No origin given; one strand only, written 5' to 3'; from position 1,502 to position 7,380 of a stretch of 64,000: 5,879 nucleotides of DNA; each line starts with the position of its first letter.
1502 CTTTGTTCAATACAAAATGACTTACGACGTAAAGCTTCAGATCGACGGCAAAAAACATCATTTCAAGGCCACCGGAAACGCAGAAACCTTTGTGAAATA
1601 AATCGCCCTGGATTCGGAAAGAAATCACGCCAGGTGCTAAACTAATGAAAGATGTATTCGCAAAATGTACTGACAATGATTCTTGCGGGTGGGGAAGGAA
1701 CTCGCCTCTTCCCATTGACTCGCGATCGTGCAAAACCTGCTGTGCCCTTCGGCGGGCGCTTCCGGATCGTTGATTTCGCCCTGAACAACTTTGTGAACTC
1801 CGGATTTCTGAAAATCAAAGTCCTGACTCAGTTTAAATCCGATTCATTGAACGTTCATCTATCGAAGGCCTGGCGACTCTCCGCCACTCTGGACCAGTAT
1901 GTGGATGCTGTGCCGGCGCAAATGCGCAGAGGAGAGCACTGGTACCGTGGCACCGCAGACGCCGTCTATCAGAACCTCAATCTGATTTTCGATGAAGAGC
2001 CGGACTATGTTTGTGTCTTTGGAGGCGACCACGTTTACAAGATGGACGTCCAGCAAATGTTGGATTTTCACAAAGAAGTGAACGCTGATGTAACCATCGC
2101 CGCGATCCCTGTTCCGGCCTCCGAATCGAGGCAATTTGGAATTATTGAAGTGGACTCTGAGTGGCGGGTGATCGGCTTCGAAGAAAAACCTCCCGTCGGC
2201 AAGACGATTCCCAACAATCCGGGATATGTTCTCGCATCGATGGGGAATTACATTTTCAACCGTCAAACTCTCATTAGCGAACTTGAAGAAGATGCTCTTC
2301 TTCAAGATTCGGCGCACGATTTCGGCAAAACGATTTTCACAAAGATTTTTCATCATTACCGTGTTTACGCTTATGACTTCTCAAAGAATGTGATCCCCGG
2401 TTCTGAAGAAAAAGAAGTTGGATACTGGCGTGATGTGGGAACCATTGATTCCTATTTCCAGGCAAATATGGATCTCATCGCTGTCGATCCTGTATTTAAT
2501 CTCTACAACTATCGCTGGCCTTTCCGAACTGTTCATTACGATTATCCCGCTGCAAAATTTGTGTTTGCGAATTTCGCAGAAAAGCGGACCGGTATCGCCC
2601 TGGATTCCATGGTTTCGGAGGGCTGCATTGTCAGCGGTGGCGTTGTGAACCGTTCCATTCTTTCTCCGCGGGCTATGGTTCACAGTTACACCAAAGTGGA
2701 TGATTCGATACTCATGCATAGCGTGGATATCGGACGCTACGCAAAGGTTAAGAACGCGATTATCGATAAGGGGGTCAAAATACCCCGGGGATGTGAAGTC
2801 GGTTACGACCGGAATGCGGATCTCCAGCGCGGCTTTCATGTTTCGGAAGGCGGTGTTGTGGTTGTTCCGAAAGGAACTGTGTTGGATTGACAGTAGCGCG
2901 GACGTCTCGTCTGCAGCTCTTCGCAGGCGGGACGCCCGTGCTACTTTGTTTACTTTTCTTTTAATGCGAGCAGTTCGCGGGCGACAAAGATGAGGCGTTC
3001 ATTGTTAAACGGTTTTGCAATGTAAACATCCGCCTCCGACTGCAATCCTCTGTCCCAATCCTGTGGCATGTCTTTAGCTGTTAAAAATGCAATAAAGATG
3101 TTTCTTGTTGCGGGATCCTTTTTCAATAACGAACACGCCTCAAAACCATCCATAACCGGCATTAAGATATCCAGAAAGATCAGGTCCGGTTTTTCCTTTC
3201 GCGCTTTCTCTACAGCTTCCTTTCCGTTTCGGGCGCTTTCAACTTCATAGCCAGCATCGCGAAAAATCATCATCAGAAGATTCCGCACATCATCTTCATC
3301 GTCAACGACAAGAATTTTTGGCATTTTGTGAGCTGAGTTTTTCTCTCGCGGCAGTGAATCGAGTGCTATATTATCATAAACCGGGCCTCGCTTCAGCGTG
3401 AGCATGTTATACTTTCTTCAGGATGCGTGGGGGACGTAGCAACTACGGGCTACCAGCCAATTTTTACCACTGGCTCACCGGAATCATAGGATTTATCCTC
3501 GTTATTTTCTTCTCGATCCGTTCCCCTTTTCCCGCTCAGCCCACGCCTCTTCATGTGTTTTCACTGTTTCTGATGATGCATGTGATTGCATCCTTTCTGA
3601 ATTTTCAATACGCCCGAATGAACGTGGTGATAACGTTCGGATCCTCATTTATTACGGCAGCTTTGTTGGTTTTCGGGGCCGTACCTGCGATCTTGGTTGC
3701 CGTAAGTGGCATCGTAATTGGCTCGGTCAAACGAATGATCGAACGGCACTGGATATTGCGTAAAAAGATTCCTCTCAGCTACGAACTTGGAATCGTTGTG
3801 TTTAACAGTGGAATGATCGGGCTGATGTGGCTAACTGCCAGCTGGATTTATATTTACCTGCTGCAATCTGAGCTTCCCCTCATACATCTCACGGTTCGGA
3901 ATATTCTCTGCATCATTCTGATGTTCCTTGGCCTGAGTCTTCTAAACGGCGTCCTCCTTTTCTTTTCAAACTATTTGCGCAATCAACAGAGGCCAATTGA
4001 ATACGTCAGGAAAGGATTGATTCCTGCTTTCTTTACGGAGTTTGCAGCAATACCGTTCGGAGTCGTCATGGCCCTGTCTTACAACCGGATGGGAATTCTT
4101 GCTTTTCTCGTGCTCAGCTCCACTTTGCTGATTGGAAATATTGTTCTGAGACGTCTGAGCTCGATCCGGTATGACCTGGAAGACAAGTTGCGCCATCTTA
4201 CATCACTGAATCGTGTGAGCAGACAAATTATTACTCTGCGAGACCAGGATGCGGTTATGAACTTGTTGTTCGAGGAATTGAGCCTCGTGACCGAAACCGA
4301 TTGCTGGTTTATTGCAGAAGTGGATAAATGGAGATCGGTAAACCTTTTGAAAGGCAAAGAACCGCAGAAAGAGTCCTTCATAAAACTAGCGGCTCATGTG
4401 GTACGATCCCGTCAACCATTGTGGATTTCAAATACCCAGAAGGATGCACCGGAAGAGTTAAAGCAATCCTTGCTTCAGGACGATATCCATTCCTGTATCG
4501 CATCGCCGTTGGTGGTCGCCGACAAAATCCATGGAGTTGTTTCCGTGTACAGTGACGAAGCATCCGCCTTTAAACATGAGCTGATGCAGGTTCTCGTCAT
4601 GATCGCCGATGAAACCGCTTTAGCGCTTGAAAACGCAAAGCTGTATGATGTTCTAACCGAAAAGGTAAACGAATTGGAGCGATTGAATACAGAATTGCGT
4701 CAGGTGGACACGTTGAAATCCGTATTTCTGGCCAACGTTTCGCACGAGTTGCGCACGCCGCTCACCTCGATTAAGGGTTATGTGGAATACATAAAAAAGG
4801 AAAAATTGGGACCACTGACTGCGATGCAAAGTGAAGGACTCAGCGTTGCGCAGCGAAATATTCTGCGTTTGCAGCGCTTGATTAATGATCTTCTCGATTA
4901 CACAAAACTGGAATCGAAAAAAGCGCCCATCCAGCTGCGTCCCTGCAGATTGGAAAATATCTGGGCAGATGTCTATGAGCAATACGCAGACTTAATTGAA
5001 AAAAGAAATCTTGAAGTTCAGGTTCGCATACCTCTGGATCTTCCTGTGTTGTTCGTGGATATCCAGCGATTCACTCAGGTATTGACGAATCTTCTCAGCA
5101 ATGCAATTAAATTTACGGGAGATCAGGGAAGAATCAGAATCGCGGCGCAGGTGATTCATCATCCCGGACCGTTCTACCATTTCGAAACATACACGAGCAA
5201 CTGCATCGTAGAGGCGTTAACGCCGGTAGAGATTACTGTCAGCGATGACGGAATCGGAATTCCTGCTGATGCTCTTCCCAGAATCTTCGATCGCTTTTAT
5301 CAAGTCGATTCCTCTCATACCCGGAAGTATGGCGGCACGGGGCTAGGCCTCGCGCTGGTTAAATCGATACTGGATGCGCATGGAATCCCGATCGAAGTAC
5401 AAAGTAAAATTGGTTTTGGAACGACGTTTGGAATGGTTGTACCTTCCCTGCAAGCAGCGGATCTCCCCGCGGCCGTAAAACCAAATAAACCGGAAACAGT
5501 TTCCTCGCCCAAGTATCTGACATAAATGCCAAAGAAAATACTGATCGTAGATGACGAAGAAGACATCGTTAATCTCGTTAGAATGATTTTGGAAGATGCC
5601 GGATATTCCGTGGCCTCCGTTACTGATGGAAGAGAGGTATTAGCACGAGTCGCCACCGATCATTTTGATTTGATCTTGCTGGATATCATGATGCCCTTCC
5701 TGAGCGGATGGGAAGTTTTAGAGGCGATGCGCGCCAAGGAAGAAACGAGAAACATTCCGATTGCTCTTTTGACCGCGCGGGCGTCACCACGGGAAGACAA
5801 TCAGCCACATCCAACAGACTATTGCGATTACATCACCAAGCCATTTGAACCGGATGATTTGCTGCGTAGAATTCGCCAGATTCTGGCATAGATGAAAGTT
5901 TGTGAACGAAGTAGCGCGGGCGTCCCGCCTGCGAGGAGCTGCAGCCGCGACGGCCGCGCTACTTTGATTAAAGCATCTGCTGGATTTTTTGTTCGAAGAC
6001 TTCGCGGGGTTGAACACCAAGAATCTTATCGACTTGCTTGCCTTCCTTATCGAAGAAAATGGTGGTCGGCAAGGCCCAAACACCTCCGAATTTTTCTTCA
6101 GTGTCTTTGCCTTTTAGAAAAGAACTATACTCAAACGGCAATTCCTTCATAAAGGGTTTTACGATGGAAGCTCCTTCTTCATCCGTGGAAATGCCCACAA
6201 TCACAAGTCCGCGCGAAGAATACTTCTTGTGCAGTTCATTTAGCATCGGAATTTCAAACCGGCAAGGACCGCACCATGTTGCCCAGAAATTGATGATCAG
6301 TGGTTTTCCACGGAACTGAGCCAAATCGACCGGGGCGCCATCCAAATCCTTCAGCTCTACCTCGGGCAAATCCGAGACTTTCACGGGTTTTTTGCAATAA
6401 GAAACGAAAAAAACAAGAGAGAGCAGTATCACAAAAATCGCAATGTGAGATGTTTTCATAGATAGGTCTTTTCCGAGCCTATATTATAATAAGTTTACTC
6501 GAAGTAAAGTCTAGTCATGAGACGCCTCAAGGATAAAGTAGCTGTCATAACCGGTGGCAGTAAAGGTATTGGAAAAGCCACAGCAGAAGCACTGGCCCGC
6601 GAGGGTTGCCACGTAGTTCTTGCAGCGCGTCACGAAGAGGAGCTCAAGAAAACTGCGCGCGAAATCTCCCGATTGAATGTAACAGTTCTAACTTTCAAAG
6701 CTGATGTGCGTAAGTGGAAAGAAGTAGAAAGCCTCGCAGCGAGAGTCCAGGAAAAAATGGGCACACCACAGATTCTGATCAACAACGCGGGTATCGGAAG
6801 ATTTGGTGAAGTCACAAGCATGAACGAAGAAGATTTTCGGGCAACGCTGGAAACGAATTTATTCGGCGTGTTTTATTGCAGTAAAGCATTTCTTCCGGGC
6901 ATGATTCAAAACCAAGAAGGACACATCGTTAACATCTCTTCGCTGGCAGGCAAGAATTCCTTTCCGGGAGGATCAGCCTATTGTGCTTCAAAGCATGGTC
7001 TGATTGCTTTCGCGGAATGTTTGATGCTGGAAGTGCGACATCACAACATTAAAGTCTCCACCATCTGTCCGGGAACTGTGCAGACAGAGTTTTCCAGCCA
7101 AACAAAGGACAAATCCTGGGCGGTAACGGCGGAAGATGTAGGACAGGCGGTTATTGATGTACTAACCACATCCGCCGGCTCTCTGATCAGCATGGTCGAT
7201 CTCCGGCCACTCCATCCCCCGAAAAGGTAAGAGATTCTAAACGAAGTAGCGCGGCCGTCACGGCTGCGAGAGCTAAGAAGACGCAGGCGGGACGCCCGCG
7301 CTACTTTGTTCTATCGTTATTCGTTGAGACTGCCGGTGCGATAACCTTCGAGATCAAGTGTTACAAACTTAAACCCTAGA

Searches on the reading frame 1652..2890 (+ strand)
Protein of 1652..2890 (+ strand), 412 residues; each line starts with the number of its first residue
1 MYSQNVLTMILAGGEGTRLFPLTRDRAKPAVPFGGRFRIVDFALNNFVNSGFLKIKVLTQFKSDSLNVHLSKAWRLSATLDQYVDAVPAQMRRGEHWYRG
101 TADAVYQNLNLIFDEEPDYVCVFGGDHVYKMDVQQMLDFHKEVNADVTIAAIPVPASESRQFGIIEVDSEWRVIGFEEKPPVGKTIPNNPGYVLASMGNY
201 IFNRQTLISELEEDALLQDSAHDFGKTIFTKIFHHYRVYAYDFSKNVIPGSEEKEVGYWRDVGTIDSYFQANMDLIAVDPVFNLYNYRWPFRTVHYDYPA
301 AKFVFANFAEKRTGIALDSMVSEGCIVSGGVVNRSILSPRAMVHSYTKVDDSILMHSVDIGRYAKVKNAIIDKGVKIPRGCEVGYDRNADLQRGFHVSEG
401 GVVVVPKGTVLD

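Call 43: search_protein_families(library=pfam, proteins=[window:1652-2890:+], max_evalue=0.00001)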
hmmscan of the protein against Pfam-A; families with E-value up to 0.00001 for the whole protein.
window:1652-2890:+ (412 aa): 4 families
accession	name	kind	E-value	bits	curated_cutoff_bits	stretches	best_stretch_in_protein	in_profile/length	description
PF00483.29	NTP_transferase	-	4.2e-59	200.5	21.2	1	8-275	2-242/245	Nucleotidyl transferase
PF24894.1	Hexapep_GlmU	-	9.3e-37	125.8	23.3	1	299-405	1-104/104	GlmU-like, C-terminal hexapeptide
PF25247.1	LbH_GLGC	-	2.5e-11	44.1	27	0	358-411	74-130/135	GLGC left-handed parallel beta-helix domain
PF25084.1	LbH_EIF2B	-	9.3e-07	29.3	54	1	315-384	18-88/105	EIF2B subunit epsilon LbH domain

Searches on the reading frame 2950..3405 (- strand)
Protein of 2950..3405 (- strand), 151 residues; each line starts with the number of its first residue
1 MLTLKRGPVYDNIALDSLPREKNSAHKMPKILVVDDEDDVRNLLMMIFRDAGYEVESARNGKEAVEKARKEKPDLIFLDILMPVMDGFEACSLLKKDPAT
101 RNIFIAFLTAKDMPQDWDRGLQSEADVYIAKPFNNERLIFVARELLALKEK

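Call 43: search_protein_families(library=pfam, proteins=[window:2950-3405:-], max_evalue=0.00001)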
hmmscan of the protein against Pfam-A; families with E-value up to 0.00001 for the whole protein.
window:2950-3405:- (151 aa): 1 family
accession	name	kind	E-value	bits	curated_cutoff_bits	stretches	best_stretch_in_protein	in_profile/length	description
PF00072.30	Response_reg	-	6.1e-29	100.9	30.2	1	31-139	1-107/111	Response regulator receiver domain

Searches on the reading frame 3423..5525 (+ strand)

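Call 43: search_protein_families(library=pfam, proteins=[window:3423-5525:+], max_evalue=0.00001)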
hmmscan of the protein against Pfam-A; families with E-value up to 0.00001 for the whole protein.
window:3423-5525:+ (700 aa): 4 families
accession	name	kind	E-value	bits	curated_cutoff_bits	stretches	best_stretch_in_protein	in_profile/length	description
PF02518.31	HATPase_c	-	1.2e-25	90.5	26.4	1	546-674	2-108/111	Histidine kinase-, DNA gyrase B-, and HSP90-like ATPase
PF00512.31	HisKA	-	3.7e-20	72.2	26.9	1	432-498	2-65/66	His Kinase A (phospho-acceptor) domain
PF13185.12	GAF_2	-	5.5e-11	43.3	28.6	1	274-403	3-136/136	GAF domain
PF01590.32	GAF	-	1e-09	39.5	22.4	1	297-402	35-133/133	GAF domain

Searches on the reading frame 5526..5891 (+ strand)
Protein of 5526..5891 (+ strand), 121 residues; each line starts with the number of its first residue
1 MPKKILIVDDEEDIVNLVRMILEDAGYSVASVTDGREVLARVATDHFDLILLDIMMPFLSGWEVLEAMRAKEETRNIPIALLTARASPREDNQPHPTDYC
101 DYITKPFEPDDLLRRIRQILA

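Call 43: search_protein_families(library=pfam, proteins=[window:5526-5891:+], max_evalue=0.00001)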
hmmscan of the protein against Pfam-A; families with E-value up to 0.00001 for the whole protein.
window:5526-5891:+ (121 aa): 1 family
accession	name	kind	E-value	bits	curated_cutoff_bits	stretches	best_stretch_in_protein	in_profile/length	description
PF00072.30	Response_reg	-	1.6e-26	93.1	30.2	1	5-117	1-111/111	Response regulator receiver domain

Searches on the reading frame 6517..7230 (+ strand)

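Call 43: search_protein_families(library=pfam, proteins=[window:6517-7230:+], max_evalue=0.00001)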
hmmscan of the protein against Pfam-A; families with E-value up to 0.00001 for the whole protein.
window:6517-7230:+ (237 aa): 4 families
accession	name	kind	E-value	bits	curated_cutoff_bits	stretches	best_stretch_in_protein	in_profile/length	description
PF00106.31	adh_short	-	5.4e-65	219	26.6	1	7-198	1-192/195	short chain dehydrogenase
PF13561.12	adh_short_C2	-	8.8e-46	156.8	27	1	16-199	6-187/236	Enoyl-(Acyl carrier protein) reductase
PF08659.16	KR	-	1.9e-15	57.7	22.6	1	10-167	4-161/180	KR domain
PF08643.16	DUF1776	-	4.7e-06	26.7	25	0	20-200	18-211/294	Fungal family of unknown function (DUF1776)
